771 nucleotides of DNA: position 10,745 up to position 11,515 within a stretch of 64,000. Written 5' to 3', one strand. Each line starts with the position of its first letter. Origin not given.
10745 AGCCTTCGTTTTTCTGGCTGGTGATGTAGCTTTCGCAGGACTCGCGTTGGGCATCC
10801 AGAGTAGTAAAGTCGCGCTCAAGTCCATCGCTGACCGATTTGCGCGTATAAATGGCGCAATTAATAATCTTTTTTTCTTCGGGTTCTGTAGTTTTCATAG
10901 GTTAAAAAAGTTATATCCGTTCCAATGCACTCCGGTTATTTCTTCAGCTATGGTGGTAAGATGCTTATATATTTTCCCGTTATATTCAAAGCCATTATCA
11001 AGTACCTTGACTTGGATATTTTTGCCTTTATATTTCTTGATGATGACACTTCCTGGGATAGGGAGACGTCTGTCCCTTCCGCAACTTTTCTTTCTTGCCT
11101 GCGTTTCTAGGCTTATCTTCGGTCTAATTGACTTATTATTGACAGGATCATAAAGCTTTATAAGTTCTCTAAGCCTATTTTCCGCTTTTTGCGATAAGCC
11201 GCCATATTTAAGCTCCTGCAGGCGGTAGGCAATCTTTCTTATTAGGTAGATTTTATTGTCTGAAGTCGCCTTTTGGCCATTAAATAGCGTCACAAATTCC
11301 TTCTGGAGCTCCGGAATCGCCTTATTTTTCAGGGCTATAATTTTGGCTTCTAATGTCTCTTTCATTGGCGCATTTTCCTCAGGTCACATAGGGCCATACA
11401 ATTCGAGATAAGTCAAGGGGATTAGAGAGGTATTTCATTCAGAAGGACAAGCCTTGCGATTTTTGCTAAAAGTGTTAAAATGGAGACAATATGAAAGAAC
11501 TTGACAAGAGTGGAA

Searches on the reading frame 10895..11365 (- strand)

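Call 75: search_protein_families(library=pfam, proteins=[window:10895-11365:-], max_evalue=0.001)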
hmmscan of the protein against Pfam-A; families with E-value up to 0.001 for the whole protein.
window:10895-11365:- (156 aa): 1 family
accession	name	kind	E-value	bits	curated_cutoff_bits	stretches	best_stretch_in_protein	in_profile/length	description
PF11149.13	DUF2924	-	7.3e-36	123.9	31.2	1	7-156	2-134/135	Protein of unknown function (DUF2924)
